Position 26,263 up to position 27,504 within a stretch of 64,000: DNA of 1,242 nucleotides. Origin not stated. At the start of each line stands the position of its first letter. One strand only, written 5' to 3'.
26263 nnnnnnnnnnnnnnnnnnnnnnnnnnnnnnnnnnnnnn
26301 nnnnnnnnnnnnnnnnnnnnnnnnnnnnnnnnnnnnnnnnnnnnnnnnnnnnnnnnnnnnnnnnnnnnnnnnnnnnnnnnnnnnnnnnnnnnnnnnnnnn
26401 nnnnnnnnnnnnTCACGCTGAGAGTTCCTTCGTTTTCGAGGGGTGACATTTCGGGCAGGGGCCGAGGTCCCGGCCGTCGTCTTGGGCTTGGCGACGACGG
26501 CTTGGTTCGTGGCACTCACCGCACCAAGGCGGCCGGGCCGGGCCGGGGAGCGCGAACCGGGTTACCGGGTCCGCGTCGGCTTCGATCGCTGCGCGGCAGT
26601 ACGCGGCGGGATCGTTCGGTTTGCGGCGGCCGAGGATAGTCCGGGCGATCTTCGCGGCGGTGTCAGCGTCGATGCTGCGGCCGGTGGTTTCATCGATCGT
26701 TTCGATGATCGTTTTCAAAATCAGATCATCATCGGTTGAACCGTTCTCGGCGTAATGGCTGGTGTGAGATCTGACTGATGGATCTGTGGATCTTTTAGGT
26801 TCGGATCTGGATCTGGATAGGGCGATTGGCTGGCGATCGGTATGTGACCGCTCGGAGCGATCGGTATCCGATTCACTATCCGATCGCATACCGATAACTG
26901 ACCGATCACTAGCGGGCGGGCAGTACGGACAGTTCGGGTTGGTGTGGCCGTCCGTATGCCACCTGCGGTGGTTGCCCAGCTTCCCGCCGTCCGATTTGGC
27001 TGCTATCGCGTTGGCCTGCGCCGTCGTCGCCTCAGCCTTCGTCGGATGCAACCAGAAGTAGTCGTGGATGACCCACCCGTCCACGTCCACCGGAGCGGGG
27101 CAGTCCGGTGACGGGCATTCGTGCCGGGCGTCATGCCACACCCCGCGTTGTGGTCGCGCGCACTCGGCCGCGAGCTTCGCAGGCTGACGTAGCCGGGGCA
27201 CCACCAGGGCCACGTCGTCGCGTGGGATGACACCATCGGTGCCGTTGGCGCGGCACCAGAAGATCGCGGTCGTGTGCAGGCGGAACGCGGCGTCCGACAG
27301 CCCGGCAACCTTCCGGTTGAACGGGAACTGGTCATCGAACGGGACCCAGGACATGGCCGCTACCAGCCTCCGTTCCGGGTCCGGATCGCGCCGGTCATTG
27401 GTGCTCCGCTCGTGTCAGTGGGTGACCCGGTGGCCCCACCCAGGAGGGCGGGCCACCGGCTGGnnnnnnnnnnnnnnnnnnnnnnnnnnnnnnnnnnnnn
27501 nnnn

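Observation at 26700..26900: Iteron-like, AT-richer segment embedded in gene 26413-27354: candidate origin of replication inside its initiator gene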

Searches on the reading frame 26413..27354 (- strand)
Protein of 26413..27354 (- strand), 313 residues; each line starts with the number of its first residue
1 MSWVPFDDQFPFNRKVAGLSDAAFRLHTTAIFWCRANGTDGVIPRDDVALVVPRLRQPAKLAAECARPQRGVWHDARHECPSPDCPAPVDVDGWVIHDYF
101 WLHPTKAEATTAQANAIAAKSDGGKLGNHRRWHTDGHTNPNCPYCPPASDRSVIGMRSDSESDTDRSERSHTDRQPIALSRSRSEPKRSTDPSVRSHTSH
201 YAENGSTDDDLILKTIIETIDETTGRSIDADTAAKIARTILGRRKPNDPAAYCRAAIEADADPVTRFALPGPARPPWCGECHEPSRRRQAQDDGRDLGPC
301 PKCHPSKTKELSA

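Call 7: search_protein_families(library=pfam, proteins=[window:26413-27354:-], max_evalue=0.01)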
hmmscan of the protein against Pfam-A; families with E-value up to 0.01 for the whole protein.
window:26413-27354:- (313 aa): 0 families

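Call 8: search_protein_families(library=phrogs, proteins=[window:26413-27354:-], max_evalue=0.001)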
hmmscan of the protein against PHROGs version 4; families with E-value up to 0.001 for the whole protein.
window:26413-27354:- (313 aa): 3 families
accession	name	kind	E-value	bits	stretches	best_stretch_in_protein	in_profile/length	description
phrog_3926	-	DNA, RNA and nucleotide metabolism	8.3e-14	53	1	1-201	4-175/312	replication initiation protein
phrog_2447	-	DNA, RNA and nucleotide metabolism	6.9e-11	43.7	1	1-122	3-108/295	replication initiation protein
phrog_1882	-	unknown function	3.5e-09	37.9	1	1-163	1-111/259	-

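Call 10: search_dna_similar(query=window:26413-27354:-, collection=phages, mode=protein, max_rows=40)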
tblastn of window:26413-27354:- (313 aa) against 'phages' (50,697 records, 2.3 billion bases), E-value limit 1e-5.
Records with a match: 2; places in all: 2; records where one place covers at least 80% of the query: 0.
Best place of each record, by identity: <60% 2.
By first word of the organism name: Gordonia 2.
By host as written in the record: Gordonia terrae 3612 2.
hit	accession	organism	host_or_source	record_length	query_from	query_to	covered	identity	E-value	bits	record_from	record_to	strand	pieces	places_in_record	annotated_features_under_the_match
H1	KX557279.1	Gordonia phage Hedwig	Gordonia terrae 3612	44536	1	102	33%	31.3%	1e-5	53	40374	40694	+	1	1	63: HNH endonuclease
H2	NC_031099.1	Gordonia phage Hedwig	Gordonia terrae 3612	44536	1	102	33%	31.3%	1e-5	53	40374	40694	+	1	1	63: HNH endonuclease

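Call 11: find_homologous_proteins(query=window:26413-27354:-)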
Query window:26413-27354:- (313 aa): 59 proteins with E <= 0.001 among 1900 candidates.
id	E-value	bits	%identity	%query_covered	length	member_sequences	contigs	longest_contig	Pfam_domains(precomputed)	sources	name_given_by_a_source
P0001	4.6e-215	731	100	100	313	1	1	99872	-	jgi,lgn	jgi:hypothetical protein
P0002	3.1e-134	466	69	99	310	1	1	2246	-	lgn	-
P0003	6.1e-130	451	68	99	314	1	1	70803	-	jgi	jgi:hypothetical protein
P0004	5.9e-125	435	66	100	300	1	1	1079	-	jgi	jgi:hypothetical protein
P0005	7.2e-72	261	53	87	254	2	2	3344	-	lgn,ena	-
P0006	3.7e-70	255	48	93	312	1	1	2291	-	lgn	-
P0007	1.3e-66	243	44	98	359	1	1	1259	-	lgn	-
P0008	5.3e-65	238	43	99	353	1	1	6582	-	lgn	-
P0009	1.9e-63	233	48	84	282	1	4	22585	-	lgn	-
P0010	2.6e-62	229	49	85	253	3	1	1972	-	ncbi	-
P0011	3.7e-62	229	47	85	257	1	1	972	-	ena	-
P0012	2.0e-61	226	48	87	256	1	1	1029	-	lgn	-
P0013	1.0e-60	224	48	85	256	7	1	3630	-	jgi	jgi:hypothetical protein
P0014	9.3e-60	221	42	85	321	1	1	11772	-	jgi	jgi:hypothetical protein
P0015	7.6e-59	218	47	85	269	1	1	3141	-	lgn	-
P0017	5.6e-58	215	44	98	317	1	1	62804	-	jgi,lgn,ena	-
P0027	2.3e-39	154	36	96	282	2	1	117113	-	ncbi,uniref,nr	ncbi:hypothetical protein [Nonomuraea sp. NEAU-A123]|uniref:hypothetical protein n=1 Tax=Nonomuraea 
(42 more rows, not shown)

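Call 15: find_encoding_contigs(protein=P0003, flank=10000, max_places=2)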
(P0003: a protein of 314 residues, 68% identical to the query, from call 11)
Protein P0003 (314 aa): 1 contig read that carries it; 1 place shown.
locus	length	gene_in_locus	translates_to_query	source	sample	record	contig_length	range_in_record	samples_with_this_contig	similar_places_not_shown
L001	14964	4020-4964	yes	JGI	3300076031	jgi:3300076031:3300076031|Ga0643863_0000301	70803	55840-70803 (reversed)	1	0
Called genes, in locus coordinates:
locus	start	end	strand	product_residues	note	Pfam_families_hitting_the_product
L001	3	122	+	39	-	?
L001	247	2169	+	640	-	PF00145:DNA_methylase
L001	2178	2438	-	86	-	-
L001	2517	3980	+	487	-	PF13245:AAA_19, PF13604:AAA_30 (faint), PF00580:UvrD-helicase, PF13361:UvrD_C (faint)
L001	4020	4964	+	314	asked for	-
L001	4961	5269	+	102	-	-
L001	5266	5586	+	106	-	-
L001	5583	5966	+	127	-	-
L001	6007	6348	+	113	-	-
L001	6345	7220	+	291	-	-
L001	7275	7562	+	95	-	-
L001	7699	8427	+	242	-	-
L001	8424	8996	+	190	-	-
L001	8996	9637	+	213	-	PF13023:HD_3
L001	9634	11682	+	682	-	-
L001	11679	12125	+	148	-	-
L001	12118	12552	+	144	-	-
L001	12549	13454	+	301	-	-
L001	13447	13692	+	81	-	-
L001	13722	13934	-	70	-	-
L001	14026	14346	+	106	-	-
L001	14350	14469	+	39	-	-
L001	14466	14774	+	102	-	-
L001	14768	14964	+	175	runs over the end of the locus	-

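Call 16: find_encoding_contigs(protein=P0017, flank=10000, max_places=2)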
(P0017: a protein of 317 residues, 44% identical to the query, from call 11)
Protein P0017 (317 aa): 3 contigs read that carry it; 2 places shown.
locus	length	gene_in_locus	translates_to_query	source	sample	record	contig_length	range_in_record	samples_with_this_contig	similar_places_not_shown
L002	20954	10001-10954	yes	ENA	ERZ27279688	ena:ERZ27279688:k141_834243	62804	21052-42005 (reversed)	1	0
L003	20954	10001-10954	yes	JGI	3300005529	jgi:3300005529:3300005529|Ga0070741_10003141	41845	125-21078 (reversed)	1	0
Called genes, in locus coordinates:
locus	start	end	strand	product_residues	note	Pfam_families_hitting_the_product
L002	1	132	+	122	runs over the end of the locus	-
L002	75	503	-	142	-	-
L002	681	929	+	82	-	PF13560:HTH_31 (weak), PF01381:HTH_3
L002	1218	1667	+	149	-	-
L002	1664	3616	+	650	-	-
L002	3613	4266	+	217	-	-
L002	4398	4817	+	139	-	-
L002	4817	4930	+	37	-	-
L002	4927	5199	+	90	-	-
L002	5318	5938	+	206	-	-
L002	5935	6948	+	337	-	PF07505:DUF5131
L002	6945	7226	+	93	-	-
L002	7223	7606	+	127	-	-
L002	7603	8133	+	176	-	-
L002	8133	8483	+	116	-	-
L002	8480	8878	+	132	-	PF02467:Whib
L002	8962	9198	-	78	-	-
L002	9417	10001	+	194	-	PF01844:HNH (faint)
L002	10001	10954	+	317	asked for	-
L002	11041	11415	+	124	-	-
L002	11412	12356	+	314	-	PF01381:HTH_3 (faint)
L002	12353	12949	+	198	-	PF07799:DUF1643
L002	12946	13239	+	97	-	PF12844:HTH_19, PF13560:HTH_31 (weak), PF01381:HTH_3, PF13443:HTH_26 (weak)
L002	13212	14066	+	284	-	PF02086:MethyltransfD12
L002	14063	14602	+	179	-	-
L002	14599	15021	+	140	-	PF08774:VRR_NUC (weak)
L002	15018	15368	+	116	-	-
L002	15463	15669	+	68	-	-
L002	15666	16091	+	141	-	-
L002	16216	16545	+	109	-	-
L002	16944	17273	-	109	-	-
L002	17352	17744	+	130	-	-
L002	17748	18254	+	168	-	-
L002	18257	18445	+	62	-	-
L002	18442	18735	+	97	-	-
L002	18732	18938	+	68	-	-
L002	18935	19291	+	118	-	PF19800:DUF6283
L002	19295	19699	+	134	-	-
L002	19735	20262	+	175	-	PF14016:DUF4232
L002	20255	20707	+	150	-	-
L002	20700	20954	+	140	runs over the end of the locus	-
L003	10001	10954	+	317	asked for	-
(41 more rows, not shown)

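Call 17: find_encoding_contigs(protein=P0027, flank=6000, max_places=1)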
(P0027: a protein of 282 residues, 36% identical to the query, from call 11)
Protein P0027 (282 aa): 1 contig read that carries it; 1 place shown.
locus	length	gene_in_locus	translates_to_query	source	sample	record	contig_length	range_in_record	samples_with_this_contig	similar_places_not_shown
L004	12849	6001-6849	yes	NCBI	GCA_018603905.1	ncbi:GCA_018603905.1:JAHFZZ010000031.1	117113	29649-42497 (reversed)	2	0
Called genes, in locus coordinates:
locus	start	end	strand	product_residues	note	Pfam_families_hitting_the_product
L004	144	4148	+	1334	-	PF08751:TrwC, PF01443:Viral_helicase1 (weak), PF13245:AAA_19, PF13401:AAA_22 (weak), PF13604:AAA_30, PF22232:TraI_hel_assoc_N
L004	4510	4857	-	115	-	PF00392:GntR, PF13545:HTH_Crp_2 (weak)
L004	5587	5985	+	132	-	-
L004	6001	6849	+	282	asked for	-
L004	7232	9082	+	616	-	PF00239:Resolvase, PF07508:Recombinase, PF13408:Zn_ribbon_recom (weak)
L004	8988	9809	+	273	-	PF10935:DUF2637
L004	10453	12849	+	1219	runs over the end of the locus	PF13604:AAA_30 (faint), PF13086:AAA_11, PF13245:AAA_19 (faint), PF13087:AAA_12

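Call 18: find_encoding_contigs(protein=P0014, flank=6000, max_places=1)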
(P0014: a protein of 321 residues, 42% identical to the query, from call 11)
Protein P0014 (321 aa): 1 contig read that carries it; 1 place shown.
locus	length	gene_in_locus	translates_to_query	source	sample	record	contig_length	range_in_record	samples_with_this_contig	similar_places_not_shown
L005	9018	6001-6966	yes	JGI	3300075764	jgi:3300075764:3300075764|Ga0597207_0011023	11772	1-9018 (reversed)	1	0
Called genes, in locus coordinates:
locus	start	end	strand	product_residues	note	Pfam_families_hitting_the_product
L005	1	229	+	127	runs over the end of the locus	-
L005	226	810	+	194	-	-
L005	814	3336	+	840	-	PF01555:N6_N4_Mtase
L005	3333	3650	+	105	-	PF09534:Trp_oprn_chp (weak)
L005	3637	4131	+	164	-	-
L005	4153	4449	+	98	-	-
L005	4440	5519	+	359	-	PF07505:DUF5131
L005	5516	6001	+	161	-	-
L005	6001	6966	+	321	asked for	-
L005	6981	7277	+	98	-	-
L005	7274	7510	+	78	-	-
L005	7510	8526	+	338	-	PF09397:FtsK_gamma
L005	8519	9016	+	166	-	?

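Call 19: find_encoding_contigs(protein=P0009, flank=6000, max_places=1)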
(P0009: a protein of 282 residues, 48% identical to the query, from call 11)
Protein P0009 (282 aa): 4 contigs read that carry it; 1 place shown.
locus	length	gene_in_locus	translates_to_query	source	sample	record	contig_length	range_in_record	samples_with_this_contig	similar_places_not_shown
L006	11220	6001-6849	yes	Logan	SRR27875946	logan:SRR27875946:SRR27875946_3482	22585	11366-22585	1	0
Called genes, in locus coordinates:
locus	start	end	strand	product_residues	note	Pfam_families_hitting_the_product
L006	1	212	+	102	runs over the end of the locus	-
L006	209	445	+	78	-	-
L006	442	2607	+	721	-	PF14528:LAGLIDADG_3 (faint)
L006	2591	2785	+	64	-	-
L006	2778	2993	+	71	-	-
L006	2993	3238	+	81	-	-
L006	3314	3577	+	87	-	-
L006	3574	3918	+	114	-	-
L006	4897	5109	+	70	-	-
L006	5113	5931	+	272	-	-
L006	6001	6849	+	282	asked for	-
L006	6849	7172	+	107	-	-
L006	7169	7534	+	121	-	-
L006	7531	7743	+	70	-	-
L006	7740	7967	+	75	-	-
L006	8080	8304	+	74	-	-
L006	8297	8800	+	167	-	PF07463:NUMOD4 (weak), PF13392:HNH_3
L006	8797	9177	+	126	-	-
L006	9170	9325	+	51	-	-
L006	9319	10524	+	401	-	PF01170:UPF0020 (faint), PF01555:N6_N4_Mtase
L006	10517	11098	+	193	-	-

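Call 20: find_encoding_contigs(protein=P0008, flank=6000, max_places=1)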
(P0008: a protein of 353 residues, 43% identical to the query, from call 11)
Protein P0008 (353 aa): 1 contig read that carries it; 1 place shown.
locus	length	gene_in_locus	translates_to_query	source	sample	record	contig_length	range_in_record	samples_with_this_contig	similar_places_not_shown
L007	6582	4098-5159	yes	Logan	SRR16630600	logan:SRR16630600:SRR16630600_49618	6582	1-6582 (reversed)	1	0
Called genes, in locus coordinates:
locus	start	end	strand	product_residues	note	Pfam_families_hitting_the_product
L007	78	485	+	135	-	PF08774:VRR_NUC (weak)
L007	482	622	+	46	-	-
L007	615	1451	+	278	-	PF07505:DUF5131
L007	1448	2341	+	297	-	-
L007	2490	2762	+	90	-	-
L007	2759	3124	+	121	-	-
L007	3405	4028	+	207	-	PF01541:GIY-YIG (faint)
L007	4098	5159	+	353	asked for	-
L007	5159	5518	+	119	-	-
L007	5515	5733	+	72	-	-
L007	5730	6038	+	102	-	-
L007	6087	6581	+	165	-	?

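Call 21: find_related_loci(query=A1, collection=viral_contigs, flank=3000)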
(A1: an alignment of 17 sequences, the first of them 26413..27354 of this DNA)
Query A1 (313 aa) in viral_contigs; peptide patterns used: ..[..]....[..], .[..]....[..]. (x = any residue, [..] = any of these).
82 stretches matched a pattern; 32 encode a relative of the query (tblastn E <= 1e-3); 32 distinct loci.
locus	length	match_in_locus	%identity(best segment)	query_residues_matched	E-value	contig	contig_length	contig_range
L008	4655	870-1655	50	1-275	8e-69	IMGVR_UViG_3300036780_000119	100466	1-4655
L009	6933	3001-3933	44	1-306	4e-64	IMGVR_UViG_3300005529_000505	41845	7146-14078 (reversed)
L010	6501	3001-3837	42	4-284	8e-54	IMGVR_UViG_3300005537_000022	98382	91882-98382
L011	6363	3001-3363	54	3-124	6e-37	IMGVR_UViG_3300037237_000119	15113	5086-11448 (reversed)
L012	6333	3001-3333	54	1-114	6e-36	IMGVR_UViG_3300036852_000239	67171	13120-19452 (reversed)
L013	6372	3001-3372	51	1-132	1e-35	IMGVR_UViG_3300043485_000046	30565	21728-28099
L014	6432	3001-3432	46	1-139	4e-34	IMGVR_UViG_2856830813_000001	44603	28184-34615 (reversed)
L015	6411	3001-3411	47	1-136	1e-33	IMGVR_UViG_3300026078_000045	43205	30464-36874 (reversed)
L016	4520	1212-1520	55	1-105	7e-32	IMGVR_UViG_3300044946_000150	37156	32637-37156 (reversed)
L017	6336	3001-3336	54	1-109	8e-30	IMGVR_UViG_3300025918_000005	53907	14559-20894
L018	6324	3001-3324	49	1-111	1e-28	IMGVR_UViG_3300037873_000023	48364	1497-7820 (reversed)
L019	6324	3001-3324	51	1-110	7e-28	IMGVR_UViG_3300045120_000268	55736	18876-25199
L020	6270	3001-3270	49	1-106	6e-27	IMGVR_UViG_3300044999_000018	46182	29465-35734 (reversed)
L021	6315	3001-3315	46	1-108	7e-26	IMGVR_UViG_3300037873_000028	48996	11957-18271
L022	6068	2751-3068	47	1-109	3e-25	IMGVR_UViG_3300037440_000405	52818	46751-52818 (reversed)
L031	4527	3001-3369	27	3-145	1e-12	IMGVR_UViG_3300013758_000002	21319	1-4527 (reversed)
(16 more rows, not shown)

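Call 22: find_encoding_contigs(protein=P0002, flank=3000, max_places=1)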
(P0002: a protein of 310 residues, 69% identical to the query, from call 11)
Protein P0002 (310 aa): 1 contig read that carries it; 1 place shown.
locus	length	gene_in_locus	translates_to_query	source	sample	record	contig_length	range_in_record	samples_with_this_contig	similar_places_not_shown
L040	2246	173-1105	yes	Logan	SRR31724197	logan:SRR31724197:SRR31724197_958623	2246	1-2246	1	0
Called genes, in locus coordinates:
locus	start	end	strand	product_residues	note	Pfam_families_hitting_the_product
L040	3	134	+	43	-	?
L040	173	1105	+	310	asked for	-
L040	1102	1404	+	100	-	-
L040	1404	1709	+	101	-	-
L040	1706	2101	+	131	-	-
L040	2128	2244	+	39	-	?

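Call 23: find_encoding_contigs(protein=P0004, flank=3000, max_places=1)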
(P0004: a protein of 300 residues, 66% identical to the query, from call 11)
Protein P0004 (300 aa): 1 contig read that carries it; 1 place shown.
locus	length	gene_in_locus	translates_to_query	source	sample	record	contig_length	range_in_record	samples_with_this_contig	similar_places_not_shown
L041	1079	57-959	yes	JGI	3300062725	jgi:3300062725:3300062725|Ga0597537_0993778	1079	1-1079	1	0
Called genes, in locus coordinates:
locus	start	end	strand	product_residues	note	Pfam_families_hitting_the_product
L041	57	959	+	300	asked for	-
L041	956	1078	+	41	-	?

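Call 53: search_solved_structures(query=A3, max_evalue=1)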
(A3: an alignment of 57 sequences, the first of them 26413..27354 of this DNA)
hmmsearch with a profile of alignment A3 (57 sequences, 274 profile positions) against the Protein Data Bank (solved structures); distinct sequences matched with E-value up to 1: 2.
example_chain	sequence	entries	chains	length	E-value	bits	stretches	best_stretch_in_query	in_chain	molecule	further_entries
2qy0_A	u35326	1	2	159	0.19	15.1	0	75-102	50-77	Complement C1r subcomponent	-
7mzt_A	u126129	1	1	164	0.2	14.9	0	75-102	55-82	Complement C1r subcomponent heavy chain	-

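Call 54: predict_structure(alignment_id=A3)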
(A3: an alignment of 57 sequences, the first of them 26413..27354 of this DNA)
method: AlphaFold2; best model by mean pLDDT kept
length: 313 residues; sequences in the alignment: 57
mean_pLDDT: 78.2   pTM: 0.49
mean pLDDT of the five models: 78.2, 77.8, 77.1, 75.6, 75.1
residues with pLDDT >= 90: 146; 70-90: 83; 50-70: 23; < 50: 61
segments of 3 or more residues with pLDDT < 50: 1-4, 6-9, 157-205
pLDDT, mean of each block of 10 residues (from residue 1): 47 76 95 95 97 93 93 96 96 96 90 85 73 82 77 50 45 41 38 38 60 97 94 97 96 98 95 77 75 79 63 51
secondary structure, 60 per line:
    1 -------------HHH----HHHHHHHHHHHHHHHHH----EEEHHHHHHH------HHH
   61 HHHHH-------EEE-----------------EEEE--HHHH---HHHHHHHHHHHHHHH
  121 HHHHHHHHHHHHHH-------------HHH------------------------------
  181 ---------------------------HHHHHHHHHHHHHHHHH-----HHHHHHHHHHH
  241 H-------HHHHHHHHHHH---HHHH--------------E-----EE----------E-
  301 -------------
elements in order: H21-37 E42-44 H45-51 H58-65 E73-75 E93-96 H99-102 H106-134 H208-224 H230-241 H249-259 H263-266

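Call 56: fold_search(model_id=the predicted structure, library=pdb)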
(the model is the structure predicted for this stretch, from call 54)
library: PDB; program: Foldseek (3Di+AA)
matches with E <= 10: 98; with E <= 0.001: 0
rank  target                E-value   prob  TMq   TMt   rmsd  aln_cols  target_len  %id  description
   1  5v6b_B                4.5e-01  0.75  0.13  0.15   6.5        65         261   18  Crystal structure of GIPC1 (released 2017-05-31)
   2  4g6q_A                5.1e-01  0.28  0.16  0.25  18.0       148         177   11  The crystal structure of a functionally unknown protein Kfla_6221 from Kribbella flavida DSM 17836 (released 2012-09-19)
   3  5v6e_A                6.3e-01  0.54  0.12  0.41   6.4        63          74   22  Crystal structure of Myosin VI in complex with GH2 domain of GIPC1 (released 2017-05-31)
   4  7nrn_MODEL_1_A        7.1e-01  0.57  0.13  0.42   6.6        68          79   22  NMR structure of GIPC1-GH2 domain (released 2021-04-14)
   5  5v6h_E                9.4e-01  0.44  0.13  0.42   7.2        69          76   20  Crystal structure of Myosin VI in complex with GH2 domain of GIPC2 (released 2017-05-31)
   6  5v6b_A                1.5e+00  0.38  0.13  0.15   5.8        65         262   20  Crystal structure of GIPC1 (released 2017-05-31)
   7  9a5c_B                1.9e+00  0.20  0.18  0.24  12.1       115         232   10  Integrative model of GLPD-DNAD by crosslinking MS and deep learning (released 2024-09-18)
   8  5hs7_A                1.9e+00  0.15  0.16  0.39   9.0       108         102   16  Reduced form of the transcriptional regulator YodB from B. subtilis (released 2016-08-17)
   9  8azg                  2.4e+00  0.21  0.11  0.11  11.5        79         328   18  Crystal structure of MreB from Geobacillus stearothermophilus ATCC7953 in complex with ATP (released 2023-09-13)
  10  3u1d_A                2.4e+00  0.13  0.17  0.32  11.5       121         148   18  The structure of a protein with a GntR superfamily winged-helix-turn-helix domain from Halomicrobium mukohataei. (released 2011-12-07)
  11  7oct_B                2.7e+00  0.12  0.11  0.05  12.4        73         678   11  NADPH bound to the dehydrogenase domain of the bifunctional mannitol-1-phosphate dehydrogenase/phosphatase MtlD-N374A  (released 2022-04-20)
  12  9qvm_r                2.9e+00  0.15  0.13  0.29  13.3        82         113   17  Cryo-EM reconstruction of the NEDD1 anchor protein and CDK5RAP2 bound to the gamma-tubulin ring complex (released 2025-05-21)
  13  7zpu                  3.0e+00  0.21  0.12  0.11  11.8        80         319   19  Crystal structure of MreB from Geobacillus stearothermophilus ATCC7953 in complex with ATP (released 2023-05-10)
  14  7ocn_A                3.0e+00  0.12  0.10  0.05  12.0        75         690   17  Crystal structure of the bifunctional mannitol-1-phosphate dehydrogenase/phosphatase MtlD from Acinetobacter baumannii (released 2022-04-20)
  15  3t8t                  3.0e+00  0.11  0.16  0.33  13.1       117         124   11  Crystal structure of Staphylococcus aureus CymR oxidized form (released 2012-05-16)
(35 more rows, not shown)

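Call 60: search_protein_families(library=pfam, proteins=[L031:2965-3381:+, L011:2995-3402:+], max_evalue=10)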
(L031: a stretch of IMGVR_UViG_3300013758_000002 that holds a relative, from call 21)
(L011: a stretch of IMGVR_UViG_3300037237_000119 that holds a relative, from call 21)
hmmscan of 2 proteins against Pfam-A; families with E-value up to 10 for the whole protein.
L031:2965-3381:+ (138 aa): 0 families

L011:2995-3402:+ (135 aa): 0 families

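Call 61: search_protein_families(library=ncbifam, proteins=[window:26413-27354:-], max_evalue=0.1)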
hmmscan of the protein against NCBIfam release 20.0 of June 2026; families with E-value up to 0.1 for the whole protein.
window:26413-27354:- (313 aa): 0 families
